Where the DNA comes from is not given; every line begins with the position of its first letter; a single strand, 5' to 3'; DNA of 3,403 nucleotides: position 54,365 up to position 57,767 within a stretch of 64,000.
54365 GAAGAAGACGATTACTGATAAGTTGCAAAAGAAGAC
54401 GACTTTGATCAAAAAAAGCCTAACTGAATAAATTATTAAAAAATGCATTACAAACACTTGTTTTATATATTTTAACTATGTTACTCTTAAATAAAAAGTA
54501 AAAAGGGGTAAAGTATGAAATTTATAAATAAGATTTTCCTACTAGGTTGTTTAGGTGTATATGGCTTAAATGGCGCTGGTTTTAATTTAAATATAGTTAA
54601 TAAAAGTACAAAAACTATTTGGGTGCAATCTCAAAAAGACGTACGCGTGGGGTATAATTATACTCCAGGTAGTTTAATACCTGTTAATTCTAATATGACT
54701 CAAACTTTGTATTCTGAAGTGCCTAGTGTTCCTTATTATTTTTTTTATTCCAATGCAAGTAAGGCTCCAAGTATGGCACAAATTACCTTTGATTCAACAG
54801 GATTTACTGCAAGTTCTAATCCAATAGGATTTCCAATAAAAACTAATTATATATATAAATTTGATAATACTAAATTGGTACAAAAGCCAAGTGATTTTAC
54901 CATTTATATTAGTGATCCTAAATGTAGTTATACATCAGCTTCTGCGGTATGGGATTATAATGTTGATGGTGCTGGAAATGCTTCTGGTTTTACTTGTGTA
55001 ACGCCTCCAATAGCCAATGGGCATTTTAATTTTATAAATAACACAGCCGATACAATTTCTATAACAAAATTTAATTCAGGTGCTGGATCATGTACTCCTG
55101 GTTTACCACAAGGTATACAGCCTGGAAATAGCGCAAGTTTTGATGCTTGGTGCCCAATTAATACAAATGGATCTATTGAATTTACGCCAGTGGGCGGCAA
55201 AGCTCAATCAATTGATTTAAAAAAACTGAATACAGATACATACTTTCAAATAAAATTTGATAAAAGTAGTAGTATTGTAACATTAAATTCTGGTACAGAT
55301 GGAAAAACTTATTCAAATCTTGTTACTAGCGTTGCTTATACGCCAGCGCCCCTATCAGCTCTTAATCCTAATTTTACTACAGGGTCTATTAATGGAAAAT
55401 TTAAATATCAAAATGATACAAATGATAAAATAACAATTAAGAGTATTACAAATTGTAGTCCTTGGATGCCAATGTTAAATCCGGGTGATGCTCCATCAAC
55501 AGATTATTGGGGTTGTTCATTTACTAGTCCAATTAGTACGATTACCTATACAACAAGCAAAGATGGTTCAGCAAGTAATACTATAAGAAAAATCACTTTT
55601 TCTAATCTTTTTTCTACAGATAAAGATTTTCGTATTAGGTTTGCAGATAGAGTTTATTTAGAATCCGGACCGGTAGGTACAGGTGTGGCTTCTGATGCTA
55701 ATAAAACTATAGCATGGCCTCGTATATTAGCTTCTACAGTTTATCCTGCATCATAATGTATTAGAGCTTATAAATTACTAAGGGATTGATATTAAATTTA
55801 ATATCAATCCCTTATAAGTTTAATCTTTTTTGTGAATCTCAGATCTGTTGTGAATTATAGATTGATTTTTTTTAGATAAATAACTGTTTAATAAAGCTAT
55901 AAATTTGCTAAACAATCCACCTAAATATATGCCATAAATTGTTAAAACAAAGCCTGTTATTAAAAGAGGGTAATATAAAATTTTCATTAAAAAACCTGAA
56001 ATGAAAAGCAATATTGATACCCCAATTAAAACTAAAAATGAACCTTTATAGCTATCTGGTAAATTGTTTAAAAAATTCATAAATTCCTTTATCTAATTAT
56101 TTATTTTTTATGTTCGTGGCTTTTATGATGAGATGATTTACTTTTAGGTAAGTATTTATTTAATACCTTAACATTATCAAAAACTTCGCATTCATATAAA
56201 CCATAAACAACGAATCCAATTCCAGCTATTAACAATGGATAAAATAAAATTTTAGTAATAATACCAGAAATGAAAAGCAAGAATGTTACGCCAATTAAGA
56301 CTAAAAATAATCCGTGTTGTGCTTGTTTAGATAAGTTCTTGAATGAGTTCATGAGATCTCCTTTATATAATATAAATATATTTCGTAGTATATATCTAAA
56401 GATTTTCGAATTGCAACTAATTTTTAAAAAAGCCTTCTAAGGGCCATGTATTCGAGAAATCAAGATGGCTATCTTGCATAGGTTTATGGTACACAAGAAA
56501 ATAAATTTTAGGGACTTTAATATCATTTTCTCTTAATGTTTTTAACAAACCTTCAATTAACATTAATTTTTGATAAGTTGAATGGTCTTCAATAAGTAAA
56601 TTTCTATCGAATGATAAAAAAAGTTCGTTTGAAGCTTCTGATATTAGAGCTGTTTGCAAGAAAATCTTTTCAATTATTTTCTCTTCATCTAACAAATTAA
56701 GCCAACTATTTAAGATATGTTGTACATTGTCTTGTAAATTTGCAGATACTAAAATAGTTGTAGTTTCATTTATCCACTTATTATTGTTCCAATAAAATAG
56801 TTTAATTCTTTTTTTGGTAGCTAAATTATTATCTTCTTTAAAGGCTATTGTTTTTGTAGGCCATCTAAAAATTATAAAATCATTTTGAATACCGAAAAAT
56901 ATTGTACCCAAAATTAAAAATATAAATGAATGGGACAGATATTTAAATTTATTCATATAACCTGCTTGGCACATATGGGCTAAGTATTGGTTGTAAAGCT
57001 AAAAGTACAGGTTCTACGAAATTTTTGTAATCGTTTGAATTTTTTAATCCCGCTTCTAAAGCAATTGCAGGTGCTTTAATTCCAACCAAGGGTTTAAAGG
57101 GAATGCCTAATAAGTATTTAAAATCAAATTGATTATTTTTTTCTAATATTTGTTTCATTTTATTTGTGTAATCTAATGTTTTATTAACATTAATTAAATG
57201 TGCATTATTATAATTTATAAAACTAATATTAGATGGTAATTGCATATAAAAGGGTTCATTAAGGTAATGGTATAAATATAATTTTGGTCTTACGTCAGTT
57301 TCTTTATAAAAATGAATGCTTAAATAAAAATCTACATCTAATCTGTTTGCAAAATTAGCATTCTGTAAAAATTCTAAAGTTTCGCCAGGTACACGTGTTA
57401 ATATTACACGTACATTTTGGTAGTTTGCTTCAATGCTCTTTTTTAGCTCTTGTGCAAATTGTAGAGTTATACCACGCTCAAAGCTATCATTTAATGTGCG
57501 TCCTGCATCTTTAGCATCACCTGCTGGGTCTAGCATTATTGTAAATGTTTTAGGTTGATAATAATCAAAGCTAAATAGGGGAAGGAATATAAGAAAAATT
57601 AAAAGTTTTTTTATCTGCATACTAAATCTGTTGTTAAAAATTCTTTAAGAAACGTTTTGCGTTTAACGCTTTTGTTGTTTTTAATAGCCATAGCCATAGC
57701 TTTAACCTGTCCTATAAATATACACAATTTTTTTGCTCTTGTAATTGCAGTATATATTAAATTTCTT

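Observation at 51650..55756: Tandem paralogous giant secreted proteins built from an unrecognised, internally triplicated domain with PT linkers and a Lys/Pro tail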

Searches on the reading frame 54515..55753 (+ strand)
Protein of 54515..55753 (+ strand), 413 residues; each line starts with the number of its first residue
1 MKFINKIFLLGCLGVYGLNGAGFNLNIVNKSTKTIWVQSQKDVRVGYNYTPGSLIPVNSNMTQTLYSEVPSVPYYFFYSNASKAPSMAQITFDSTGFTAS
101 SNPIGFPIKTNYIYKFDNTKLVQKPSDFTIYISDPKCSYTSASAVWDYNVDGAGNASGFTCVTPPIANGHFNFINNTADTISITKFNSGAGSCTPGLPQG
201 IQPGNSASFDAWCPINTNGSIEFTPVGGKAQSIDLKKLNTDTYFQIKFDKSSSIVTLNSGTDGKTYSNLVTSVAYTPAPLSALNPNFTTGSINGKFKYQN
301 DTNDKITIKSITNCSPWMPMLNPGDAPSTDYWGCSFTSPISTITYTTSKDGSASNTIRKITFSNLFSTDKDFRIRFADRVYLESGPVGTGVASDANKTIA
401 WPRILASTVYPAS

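Call 3: search_protein_families(library=pfam, proteins=[window:54515-55753:+], max_evalue=1)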
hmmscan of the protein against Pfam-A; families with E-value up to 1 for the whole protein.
window:54515-55753:+ (413 aa): 0 families

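Call 4: search_protein_families(library=ncbifam, proteins=[window:54515-55753:+], max_evalue=1)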
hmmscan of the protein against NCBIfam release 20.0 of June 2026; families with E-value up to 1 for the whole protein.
window:54515-55753:+ (413 aa): 0 families

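Call 6: find_homologous_proteins(query=window:54515-55753:+)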
Query window:54515-55753:+ (413 aa): 1 proteins with E <= 0.001 among 5037 candidates.
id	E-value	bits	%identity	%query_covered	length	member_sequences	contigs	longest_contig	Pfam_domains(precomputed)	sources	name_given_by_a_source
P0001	9.6e-276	932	100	100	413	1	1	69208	-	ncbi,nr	ncbi:MAG: hypothetical protein P4L22_01850 [Candidatus Babeliales bacterium]|nr:hypothetical protein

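Call 14: search_solved_structures(query=window:54515-55753:+, max_evalue=10)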
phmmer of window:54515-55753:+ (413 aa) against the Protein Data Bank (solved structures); distinct sequences matched with E-value up to 10: 0.

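Call 21: search_protein_representatives(alignment_id=A1)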
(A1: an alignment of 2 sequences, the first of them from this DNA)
Query: 2 sequences, 419 profile positions. Proteins with E-value up to 0.001 (for the whole library): 2; up to 1e-10: 2; up to 1e-30: 2. The best 2 are listed.
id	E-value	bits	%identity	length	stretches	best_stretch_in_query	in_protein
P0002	1.9e-275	929.5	-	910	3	1-289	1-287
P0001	8.2e-267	901.1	-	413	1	3-419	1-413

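Call 22: predict_structure(alignment_id=A1)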
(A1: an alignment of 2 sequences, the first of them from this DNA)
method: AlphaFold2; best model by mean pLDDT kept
length: 413 residues; sequences in the alignment: 2
mean_pLDDT: 51.8   pTM: 0.37
mean pLDDT of the five models: 51.8, 46.2, 42.3, 38.5, 36.6
residues with pLDDT >= 90: 4; 70-90: 83; 50-70: 100; < 50: 226
segments of 3 or more residues with pLDDT < 50: 1-164, 280-294, 316-320, 322-333, 364-369, 396-413
pLDDT, mean of each block of 10 residues (from residue 1): 35 27 34 37 35 35 33 36 37 38 32 28 33 36 40 40 60 82 79 64 78 73 76 76 84 85 82 73 31 54 66 51 44 51 65 56 48 63 54 49 33 31
secondary structure, 60 per line:
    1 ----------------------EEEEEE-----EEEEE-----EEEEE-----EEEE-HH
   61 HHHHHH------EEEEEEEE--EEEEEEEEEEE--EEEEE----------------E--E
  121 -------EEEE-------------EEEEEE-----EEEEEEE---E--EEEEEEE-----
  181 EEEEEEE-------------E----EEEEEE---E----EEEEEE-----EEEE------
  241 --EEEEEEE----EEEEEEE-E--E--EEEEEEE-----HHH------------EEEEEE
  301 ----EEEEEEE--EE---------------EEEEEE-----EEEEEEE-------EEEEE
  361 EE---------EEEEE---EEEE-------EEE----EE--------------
elements in order: E23-28 E34-38 E44-48 E54-57 H59-66 E73-80 E83-93 E96-100 E128-131 E145-150 E156-162 E169-175 E181-187 E206-211 E220-225 E231-234 E243-249 E254-260 E268-274 E295-300 E305-311 E331-336 E342-348 E356-362 E372-376 E380-383 E391-393

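Call 26: fold_search(model_id=the predicted structure, library=pdb)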
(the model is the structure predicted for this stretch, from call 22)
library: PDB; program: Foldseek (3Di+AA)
matches with E <= 10: 616; with E <= 0.001: 2
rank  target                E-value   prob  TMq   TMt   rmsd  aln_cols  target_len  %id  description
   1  5a9i_A                3.6e-04  1.00  0.16  0.31  20.0       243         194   12  Crystal structure of the extracellular domain of PepT2 (released 2015-09-09)
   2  5a9d_A                6.3e-04  1.00  0.16  0.32  18.1       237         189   11  Crystal structure of the extracellular domain of PepT1 (released 2015-09-09)
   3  5a9h                  1.7e-03  0.98  0.15  0.30  18.6       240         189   11  Crystal structure of the extracellular domain of PepT2 (released 2015-09-09)
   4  7pmy_A                1.0e-02  0.84  0.15  0.10  15.7       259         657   10  HsPepT2 bound to Ala-Phe in the inward facing partially occluded conformation (released 2021-10-20)
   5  9qln                  1.8e-02  0.12  0.11  0.05  22.4       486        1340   10  Human myoferlin (1-1997) in the lipid-free, Ca2+-bound state (released 2025-06-04)
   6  9fxs_C                2.1e-02  0.69  0.13  0.26  20.5       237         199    9  Cryo-EM structure of the type 1 pilus complex including pilus rod and FimI-bound assembly platform after incorporation (released 2025-06-04)
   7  3hfq_A                2.9e-02  0.12  0.11  0.13  29.0       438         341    9  Crystal structure of the lp_2219 protein from Lactobacillus plantarum. Northeast Structural Genomics Consortium Target (released 2009-05-26)
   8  6qe7_A                3.4e-02  0.18  0.11  0.14  19.8       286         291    7  anti-sigma factor domain-containing protein (released 2019-06-12)
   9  3jwn_I                3.6e-02  0.54  0.12  0.24  22.8       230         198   11  Complex of FimC, FimF, FimG and FimH (released 2010-06-16)
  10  6gvl_A                4.2e-02  0.47  0.12  0.23  19.7       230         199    9  Second pair of Fibronectin type III domains of integrin beta4 bound to the bullous pemphigoid antigen BP230 (BPAG1e) (released 2019-03-20)
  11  6xi3                  4.4e-02  0.08  0.10  0.10  22.0       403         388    9  Crystal structure of tetra-tandem repeat in extending region of large adhesion protein (released 2020-10-14)
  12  9fx8_C                4.6e-02  0.51  0.13  0.26  21.5       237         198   10  Cryo-EM structure of the FimI-bound type 1 pilus assembly platform complex - Local refinement (released 2025-06-04)
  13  5mho_B                4.9e-02  0.30  0.12  0.08  21.2       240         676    9  FXIIIa in complex with the inhibitor ZED2369 (released 2017-12-20)
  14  2mca_MODEL_1_A        5.1e-02  0.98  0.17  0.53   5.5       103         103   17  NMR structure of the protein YP_002937094.1 from Eubacterium rectale (released 2013-09-04)
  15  3r4r_A                5.9e-02  0.23  0.14  0.20  17.1       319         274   10  Crystal structure of a fimbrial assembly protein (BDI_3522) from Parabacteroides distasonis ATCC 8503 at 2.38 A resolu (released 2011-03-30)
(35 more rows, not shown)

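Call 28: find_related_loci(query=A1, collection=genome_contigs, flank=10000)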
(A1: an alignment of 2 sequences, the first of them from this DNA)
Query A1 (413 aa) in genome_contigs; peptide patterns used: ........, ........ (x = any residue, [..] = any of these).
61 stretches matched a pattern, but none encodes a relative of the query by tblastn (E <= 1e-3).

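Call 31: find_related_loci(query=A1, collection=metagenome_contigs, flank=10000)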
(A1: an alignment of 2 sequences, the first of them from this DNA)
Query A1 (413 aa) in metagenome_contigs; peptide patterns used: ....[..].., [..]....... (x = any residue, [..] = any of these).
600 stretches matched a pattern, but none encodes a relative of the query by tblastn (E <= 1e-3).

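Call 53: find_encoding_contigs(protein=P0001, flank=10000, max_places=5)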
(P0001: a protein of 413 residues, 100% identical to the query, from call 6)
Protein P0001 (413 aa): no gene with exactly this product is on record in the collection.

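Call 67: find_related_loci(query=A1, collection=viral_contigs, flank=5000)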
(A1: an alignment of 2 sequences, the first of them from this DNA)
Query A1 (413 aa) in viral_contigs; peptide patterns used: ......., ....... (x = any residue, [..] = any of these).
245 stretches matched a pattern, but none encodes a relative of the query by tblastn (E <= 1e-3).

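Call 70: search_protein_families(library=phrogs, proteins=[window:54515-55753:+], max_evalue=0.1)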
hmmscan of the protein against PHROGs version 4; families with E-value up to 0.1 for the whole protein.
window:54515-55753:+ (413 aa): 0 families

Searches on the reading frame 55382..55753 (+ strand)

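Call 45: search_protein_families(library=pfam, proteins=[window:55382-55753:+], max_evalue=10)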
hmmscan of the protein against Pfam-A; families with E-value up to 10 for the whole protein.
seq(124 aa): 1 family
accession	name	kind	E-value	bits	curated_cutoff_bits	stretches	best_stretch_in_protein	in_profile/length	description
PF06594.17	HCBP_related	-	5.9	7.4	21.4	0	11-21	7-17/42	Haemolysin-type calcium binding protein related domain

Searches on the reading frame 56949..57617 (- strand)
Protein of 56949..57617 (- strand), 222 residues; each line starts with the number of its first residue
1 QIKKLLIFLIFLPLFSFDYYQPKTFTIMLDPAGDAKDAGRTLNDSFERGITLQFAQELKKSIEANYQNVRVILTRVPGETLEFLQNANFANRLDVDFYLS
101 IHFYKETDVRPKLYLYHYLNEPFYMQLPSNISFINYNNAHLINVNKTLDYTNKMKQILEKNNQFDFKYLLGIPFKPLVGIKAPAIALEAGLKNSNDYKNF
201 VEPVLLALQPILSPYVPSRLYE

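Call 17: search_protein_families(library=pfam, proteins=[window:56949-57617:-], max_evalue=0.001)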
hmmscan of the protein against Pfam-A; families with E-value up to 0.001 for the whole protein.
window:56949-57617:- (222 aa): 1 family
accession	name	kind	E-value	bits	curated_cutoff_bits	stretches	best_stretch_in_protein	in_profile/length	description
PF01520.23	Amidase_3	-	1.1e-12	48.7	27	1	27-202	1-157/174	N-acetylmuramoyl-L-alanine amidase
